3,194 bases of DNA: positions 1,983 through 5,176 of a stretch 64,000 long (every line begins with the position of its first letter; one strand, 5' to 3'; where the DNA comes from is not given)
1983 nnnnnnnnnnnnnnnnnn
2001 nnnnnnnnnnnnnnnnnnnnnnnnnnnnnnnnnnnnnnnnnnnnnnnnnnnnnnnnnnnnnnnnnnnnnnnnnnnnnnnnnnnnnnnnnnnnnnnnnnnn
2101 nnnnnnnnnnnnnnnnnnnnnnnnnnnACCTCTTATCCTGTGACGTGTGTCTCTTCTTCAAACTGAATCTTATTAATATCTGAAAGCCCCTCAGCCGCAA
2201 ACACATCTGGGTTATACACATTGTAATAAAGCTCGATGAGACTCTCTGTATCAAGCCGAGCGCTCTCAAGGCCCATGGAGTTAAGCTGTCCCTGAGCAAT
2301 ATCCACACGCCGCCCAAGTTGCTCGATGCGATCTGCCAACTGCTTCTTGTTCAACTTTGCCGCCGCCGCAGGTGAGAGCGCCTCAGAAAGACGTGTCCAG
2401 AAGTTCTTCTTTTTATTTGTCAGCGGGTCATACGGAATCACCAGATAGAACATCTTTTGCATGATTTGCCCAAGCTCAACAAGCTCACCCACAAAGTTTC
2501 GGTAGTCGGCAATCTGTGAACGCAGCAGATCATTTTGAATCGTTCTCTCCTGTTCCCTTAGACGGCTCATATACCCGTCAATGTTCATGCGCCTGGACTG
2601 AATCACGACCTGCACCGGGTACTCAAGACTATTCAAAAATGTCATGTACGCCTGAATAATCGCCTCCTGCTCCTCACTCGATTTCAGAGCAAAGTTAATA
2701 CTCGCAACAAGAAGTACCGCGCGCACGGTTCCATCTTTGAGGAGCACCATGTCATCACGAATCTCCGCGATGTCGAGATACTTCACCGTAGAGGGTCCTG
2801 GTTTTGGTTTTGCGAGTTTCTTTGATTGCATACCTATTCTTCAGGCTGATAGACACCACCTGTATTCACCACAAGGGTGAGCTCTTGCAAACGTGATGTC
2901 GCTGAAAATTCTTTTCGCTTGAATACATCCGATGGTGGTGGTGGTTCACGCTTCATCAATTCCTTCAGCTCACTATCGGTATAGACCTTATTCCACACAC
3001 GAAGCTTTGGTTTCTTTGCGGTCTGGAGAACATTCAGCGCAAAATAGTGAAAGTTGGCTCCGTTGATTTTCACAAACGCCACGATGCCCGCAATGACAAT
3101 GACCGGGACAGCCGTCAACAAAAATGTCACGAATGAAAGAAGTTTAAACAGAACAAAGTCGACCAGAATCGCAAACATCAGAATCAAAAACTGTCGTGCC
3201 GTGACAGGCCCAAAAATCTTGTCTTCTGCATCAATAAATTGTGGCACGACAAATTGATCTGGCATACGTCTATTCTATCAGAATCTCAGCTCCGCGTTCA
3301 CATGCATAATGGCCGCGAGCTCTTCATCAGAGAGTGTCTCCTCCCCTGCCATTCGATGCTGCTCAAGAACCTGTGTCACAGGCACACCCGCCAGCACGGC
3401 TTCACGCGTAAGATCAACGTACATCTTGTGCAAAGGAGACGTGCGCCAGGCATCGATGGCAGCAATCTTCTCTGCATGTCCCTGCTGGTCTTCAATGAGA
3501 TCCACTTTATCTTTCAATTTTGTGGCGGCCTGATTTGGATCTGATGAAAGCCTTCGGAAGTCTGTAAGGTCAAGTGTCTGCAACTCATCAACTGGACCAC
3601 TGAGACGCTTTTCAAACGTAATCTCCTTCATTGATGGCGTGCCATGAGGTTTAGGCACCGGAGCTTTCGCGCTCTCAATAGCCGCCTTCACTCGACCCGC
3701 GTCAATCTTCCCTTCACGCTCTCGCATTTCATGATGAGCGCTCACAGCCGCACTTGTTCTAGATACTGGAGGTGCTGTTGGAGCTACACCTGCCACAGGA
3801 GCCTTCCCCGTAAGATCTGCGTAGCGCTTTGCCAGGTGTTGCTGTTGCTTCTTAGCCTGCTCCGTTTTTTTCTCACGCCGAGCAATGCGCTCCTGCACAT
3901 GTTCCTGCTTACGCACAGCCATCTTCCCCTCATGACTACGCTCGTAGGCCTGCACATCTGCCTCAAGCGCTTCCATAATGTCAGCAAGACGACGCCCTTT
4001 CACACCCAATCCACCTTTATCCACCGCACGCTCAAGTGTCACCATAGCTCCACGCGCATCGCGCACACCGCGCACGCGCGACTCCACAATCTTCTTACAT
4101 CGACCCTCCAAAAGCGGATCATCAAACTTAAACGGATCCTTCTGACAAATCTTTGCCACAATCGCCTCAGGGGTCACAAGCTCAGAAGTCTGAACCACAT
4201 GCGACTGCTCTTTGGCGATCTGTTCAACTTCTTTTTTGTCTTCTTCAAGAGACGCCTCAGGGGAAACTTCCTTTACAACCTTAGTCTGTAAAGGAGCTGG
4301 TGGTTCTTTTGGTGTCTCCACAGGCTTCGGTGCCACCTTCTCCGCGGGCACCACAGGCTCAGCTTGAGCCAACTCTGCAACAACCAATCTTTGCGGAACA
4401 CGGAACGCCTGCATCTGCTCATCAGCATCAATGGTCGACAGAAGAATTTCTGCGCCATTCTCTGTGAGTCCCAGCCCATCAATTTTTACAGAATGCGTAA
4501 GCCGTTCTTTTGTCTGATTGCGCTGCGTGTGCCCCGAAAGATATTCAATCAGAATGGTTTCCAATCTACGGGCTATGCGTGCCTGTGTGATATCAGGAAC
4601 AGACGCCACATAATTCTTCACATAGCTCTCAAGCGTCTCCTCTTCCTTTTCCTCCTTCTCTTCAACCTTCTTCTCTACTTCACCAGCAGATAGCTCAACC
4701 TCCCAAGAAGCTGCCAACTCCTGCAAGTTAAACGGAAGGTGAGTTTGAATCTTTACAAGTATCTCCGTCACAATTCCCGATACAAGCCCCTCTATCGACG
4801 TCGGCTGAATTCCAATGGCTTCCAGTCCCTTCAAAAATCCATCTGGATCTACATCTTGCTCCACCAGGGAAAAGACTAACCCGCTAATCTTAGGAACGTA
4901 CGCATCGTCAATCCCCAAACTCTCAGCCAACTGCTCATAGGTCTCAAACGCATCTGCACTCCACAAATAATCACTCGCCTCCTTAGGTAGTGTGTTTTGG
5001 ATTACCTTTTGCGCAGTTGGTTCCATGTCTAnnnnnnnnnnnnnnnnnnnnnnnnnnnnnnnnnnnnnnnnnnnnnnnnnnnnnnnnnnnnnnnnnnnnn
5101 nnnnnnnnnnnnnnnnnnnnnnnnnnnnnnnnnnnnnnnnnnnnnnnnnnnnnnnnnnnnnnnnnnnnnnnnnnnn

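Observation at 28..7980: Minimal Gram-positive-type type IV secretion-like cluster at the window edge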

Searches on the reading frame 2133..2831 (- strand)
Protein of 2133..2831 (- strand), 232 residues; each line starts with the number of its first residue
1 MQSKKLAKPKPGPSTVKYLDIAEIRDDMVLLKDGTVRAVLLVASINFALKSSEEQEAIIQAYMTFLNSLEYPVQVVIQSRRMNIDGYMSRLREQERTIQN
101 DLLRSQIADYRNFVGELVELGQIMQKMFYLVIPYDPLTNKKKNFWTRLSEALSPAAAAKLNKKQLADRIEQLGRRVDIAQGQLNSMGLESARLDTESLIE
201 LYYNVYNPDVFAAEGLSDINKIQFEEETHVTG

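Call 3: search_protein_families(library=pfam, proteins=[window:2133-2831:-], max_evalue=0.1)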
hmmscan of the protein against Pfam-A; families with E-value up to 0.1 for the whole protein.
window:2133-2831:- (232 aa): 1 family
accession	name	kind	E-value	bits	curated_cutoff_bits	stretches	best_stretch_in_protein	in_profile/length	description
PF11130.14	TraC_F_IV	-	0.01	15.3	28.1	1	30-214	18-178/375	TraC protein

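Call 4: search_protein_families(library=ncbifam, proteins=[window:2133-2831:-], max_evalue=0.1)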
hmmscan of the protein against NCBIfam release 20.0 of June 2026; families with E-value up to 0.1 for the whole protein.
window:2133-2831:- (232 aa): 7 families
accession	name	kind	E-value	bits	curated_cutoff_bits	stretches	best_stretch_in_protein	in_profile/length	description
NF045975.1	VirB4_plasma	equivalog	6.3e-09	34.1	590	1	15-136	104-236/894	Mbov_0397 family ICE element conjugal transfer ATPase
TIGR00929.1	VirB4_CagE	subfamily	5.9e-06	24.8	643.1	1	16-189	9-176/792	VirB4 family type IV secretion/conjugal transfer ATPase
NF041427.1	TrsD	subfamily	1.2e-05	25.3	200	1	24-127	24-137/201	TrsD/TraD family conjugative transfer protein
NF010427.0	PRK13853.1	equivalog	6.5e-05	21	957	1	18-189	15-172/789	type IV secretion system protein VirB4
NF045971.1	conju_CD1110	equivalog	0.00025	19.5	325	1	34-109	21-98/752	VirB4-like conjugal transfer ATPase, CD1110 family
NF042935.1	SCO6880_fam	subfamily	0.0009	18.3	60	1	144-210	224-290/477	SCO6880 family protein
TIGR00549.1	mevalon_kin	equivalog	0.083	12.4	163.05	0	150-195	208-249/276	mevalonate kinase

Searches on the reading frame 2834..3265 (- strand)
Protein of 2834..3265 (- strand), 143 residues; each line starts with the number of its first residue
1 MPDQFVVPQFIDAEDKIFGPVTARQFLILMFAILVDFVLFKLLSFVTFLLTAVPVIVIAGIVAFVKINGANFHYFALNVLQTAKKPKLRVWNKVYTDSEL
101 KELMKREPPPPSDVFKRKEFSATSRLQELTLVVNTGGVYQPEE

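Call 3: search_protein_families(library=pfam, proteins=[window:2834-3265:-], max_evalue=0.1)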
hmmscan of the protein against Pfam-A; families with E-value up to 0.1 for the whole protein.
window:2834-3265:- (143 aa): 1 family
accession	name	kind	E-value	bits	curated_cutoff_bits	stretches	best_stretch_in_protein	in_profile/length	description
PF12666.12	PrgI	-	2.9e-09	37.8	27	1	7-90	2-90/91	PrgI family protein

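Call 4: search_protein_families(library=ncbifam, proteins=[window:2834-3265:-], max_evalue=0.1)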
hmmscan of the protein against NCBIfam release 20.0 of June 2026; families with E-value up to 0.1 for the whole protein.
window:2834-3265:- (143 aa): 2 families
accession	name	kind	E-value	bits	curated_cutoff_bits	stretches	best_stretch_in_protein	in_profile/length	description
NF042935.1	SCO6880_fam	subfamily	0.0062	15.5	60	1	16-85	12-80/477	SCO6880 family protein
TIGR03750.1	conj_TIGR03750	hypoth_equivalog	0.062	13.3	70.75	1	8-70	5-68/111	TIGR03750 family conjugal transfer protein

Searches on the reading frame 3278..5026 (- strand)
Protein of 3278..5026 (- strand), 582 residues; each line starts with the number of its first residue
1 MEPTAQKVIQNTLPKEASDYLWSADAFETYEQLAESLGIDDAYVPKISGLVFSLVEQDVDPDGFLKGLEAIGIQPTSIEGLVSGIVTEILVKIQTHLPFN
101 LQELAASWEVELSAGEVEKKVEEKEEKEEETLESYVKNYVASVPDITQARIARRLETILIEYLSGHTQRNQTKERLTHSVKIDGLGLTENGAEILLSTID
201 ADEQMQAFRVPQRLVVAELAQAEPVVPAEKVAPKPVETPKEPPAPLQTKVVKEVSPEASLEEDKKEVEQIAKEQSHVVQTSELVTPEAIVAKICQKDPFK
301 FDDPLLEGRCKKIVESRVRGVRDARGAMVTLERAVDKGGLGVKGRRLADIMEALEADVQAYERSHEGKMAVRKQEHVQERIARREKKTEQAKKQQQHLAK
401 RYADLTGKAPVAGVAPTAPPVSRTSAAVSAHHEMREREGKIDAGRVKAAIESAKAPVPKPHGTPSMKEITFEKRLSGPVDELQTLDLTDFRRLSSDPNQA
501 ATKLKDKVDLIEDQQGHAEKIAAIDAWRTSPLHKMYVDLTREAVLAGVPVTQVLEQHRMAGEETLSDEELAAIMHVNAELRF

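Call 3: search_protein_families(library=pfam, proteins=[window:3278-5026:-], max_evalue=0.1)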
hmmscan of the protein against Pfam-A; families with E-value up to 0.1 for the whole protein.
window:3278-5026:- (582 aa): 0 families

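Call 4: search_protein_families(library=ncbifam, proteins=[window:3278-5026:-], max_evalue=0.1)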
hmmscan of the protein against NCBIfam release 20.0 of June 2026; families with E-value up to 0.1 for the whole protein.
window:3278-5026:- (582 aa): 1 family
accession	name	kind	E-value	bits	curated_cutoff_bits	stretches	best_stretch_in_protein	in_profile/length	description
NF033928.1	alph_xenorhab_A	subfamily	0.036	13.3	125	1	349-401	158-210/339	alpha-xenorhabdolysin family binary toxin subunit A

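Call 25: find_homologous_proteins(query=window:3278-5026:-, max_evalue=0.001)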
Query window:3278-5026:- (582 aa): 26 proteins with E <= 0.001 among 8000 candidates.
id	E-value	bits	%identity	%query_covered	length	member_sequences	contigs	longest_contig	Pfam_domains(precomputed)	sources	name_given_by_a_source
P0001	0.0e+0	1189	96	100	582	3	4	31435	-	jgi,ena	-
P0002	4.2e-223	760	67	100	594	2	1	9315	-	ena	-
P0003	9.5e-185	634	55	98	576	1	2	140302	-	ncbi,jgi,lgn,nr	ncbi:MAG: hypothetical protein HQ488_04335 [Parcubacteria group bacterium]|nr:hypothetical protein [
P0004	4.0e-182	625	55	98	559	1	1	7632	-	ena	-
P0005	2.4e-180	619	54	98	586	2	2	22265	-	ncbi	-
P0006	2.0e-160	554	51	97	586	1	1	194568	-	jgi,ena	jgi:hypothetical protein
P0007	9.0e-141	489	49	98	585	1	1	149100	-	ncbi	-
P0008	3.2e-110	388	38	99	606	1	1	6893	-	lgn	-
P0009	8.8e-108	380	38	99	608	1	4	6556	-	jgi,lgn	jgi:hypothetical protein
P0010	2.3e-99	352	40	98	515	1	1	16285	-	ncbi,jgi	jgi:hypothetical protein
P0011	1.0e-96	343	52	57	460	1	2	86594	-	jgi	jgi:hypothetical protein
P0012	2.0e-95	339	50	57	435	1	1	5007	-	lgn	-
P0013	2.3e-95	339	49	56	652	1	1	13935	-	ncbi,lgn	-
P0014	2.0e-93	333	51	55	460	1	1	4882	-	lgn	-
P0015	1.9e-91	326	36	98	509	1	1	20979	-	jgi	jgi:hypothetical protein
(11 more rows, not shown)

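Call 36: predict_structure(alignment_id=A2)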
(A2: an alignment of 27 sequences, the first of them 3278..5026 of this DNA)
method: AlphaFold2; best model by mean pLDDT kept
length: 582 residues; sequences in the alignment: 27
mean_pLDDT: 75.1   pTM: 0.28
mean pLDDT of the five models: 75.1, 73.8, 72.0, 72.0, 70.6
residues with pLDDT >= 90: 143; 70-90: 266; 50-70: 63; < 50: 110
segments of 3 or more residues with pLDDT < 50: 1-9, 114-129, 209-254, 278-280, 416-428, 461-474
pLDDT, mean of each block of 10 residues (from residue 1): 41 77 89 89 90 87 88 86 89 83 82 49 41 81 79 89 85 89 85 87 58 35 34 37 39 50 71 55 73 80 87 91 91 89 89 90 83 84 86 84 69 50 44 55 69 58 43 63 92 92 92 90 93 94 93 91 90 91 64
secondary structure, 60 per line:
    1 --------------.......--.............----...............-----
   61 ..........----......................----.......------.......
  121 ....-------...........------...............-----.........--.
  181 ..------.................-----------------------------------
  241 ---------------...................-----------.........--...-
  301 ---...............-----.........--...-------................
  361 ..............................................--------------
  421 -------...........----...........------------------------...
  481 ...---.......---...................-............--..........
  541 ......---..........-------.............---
elements in order: H15-21 H24-36 H41-55 H61-70 H75-96 H101-107 H114-124 H132-142 H149-163 H169-177 H189-205 H256-274 H286-294 H304-318 H324-332 H345-406 H428-438 H443-453 H478-483 H487-493 H497-515 H517-528 H531-546 H550-559 H567-579

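Call 40: fold_search(model_id=the predicted structure, library=pdb)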
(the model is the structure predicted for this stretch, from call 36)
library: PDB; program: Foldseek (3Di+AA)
matches with E <= 10: 41; with E <= 0.001: 0
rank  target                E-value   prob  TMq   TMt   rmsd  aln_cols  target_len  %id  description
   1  5cwb                  9.9e-01  0.20  0.09  0.21  19.5       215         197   13  Crystal structure of de novo designed helical repeat protein DHR4 (released 2015-12-16)
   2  9lm9_A                1.1e+00  0.16  0.12  0.16  24.7       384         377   13  Crystal structure of bvFP-Pfr21 (released 2026-01-28)
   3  8cwy_A                1.1e+00  0.11  0.11  0.13  25.2       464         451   12  Accurate computational design of genetically encoded 3D protein crystals (released 2023-11-01)
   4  8tq2_B                1.2e+00  0.21  0.11  0.20  16.8       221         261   10  Structure of the kinase lobe of human CDK8 kinase module (released 2024-10-09)
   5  5hbh_B                1.4e+00  0.23  0.11  0.21  17.4       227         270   10  CDK8-CYCC IN COMPLEX WITH 5-{5-Chloro-4-[1-(2-methoxy-ethyl)-1,8-diaza-spiro[4.5]dec-8-yl]-pyridin-3-yl}-1-methyl-1,3- (released 2016-02-03)
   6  7edx_R                1.5e+00  0.14  0.07  0.16  16.1       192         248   10  p53-bound TFIID-based core PIC on HDM2 promoter (released 2021-05-05)
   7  7mwr_B                1.5e+00  0.15  0.09  0.18  17.9       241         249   14  Structure of De Novo designed beta sheet heterodimer LHD101A53/B4 (released 2022-01-19)
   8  5fwl_E                1.7e+00  0.09  0.09  0.15  34.1       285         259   14  Atomic cryoEM structure of Hsp90-Cdc37-Cdk4 complex (released 2016-07-06)
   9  7eg8_R                1.9e+00  0.13  0.08  0.17  19.2       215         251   10  TFIID-based core PIC on PUMA promoter (released 2021-05-05)
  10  4roe_A                2.1e+00  0.06  0.08  0.12  22.4       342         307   10  Human TFIIB-related factor 2 (Brf2) and TBP bound to RPPH1 promoter (released 2015-12-30)
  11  4roc_A                2.8e+00  0.08  0.08  0.14  17.8       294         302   10  Human TFIIB-related factor 2 (Brf2) and TBP bound to U6#2 promoter (released 2015-12-30)
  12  5xqx_B                3.2e+00  0.14  0.11  0.21  17.7       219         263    9  Human CDK8-CYCC in complex with compound 4: N-methyl-4-(4-pyridyl)-1H-pyrrole-2-carboxamide (released 2017-08-09)
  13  6f40_V                4.0e+00  0.06  0.08  0.13  25.6       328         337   12  RNA Polymerase III open complex (released 2018-01-17)
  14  3lc0                  4.2e+00  0.63  0.10  0.14  10.9        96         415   14  Histidyl-tRNA synthetase from Trypanosoma cruzi (Histidine complex) (released 2010-01-19)
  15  8c6v_A                5.0e+00  0.13  0.12  0.33  18.0       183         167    8  The RNA silencing suppressor P8 from High-Plains Wheat Mosaic Virus (released 2024-07-24)
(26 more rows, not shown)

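Call 43: search_protein_families(library=pfam, alignment_id=A2, max_evalue=1)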
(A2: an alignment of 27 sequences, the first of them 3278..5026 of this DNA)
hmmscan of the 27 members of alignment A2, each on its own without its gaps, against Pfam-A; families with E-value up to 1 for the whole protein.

A. member 1, window:3278-5026:- (582 aa): 1 family
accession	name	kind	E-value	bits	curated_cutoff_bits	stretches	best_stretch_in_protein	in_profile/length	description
PF04977.20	DivIC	-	0.75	10.1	28.9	0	372-409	17-55/80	Septum formation initiator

B. families by the number of members that match (of 27 scanned): 22 families
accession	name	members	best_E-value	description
PF02826.25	2-Hacid_dh_C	3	0.044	D-isomer specific 2-hydroxyacid dehydrogenase, NAD binding domain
PF06791.18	TMP_2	2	0.14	Prophage tail length tape measure protein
PF10508.15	Proteasom_PSMB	1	0.0012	Proteasome non-ATPase 26S subunit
PF09692.15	Arb1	1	0.01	Argonaute siRNA chaperone (ARC) complex subunit Arb1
PF12550.13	GCR1_C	1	0.01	Transcriptional activator of glycolytic enzymes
PF18734.6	HEPN_AbiU2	1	0.016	AbiU2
PF12422.13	Condensin2nSMC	1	0.032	Condensin II non structural maintenance of chromosomes subunit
PF16508.11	NIBRIN_BRCT_II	1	0.042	Second BRCT domain on Nijmegen syndrome breakage protein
PF15693.10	Med26_C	1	0.05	Mediator complex subunit 26 C-terminal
PF12462.13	Helicase_IV_N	1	0.066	DNA helicase IV / RNA helicase N terminal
PF05356.16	Phage_Coat_B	1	0.08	Inovirus Coat protein B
PF13499.12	EF-hand_7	1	0.09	EF-hand domain pair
PF05119.17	Terminase_4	1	0.14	Phage terminase, small subunit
PF15835.10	DUF4715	1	0.15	Domain of unknown function (DUF4715)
PF07531.19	TAFH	1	0.15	NHR1 homology to TAF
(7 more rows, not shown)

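Call 72: search_protein_representatives(alignment_id=A2)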
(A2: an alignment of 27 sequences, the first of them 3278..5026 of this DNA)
Query: 27 sequences, 561 profile positions. Proteins with E-value up to 0.001 (for the whole library): 3534; up to 1e-10: 2338; up to 1e-30: 1422. The best 150 are listed.
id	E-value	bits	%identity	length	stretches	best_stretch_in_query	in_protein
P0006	1.8e-221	753.2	-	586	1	1-561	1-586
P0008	1.8e-218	743.4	-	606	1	1-561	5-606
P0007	1.2e-199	681.2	-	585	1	1-561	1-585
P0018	1.1e-198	678.1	-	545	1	1-561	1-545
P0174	4.1e-190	649.8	-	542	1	1-561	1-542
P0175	2.1e-188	644.1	-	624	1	1-561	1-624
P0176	1.3e-185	634.9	-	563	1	1-561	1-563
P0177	1.5e-184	631.4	-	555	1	1-561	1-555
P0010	1.2e-182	625.1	-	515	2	1-387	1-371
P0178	3.7e-178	610.3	-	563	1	1-561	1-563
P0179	3.8e-176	603.6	-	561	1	7-561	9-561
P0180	8.7e-176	602.4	-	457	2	233-561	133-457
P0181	1.4e-165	568.7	-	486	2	205-561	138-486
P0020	1.6e-163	562.0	-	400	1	146-561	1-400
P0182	3.8e-163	560.7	-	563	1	4-561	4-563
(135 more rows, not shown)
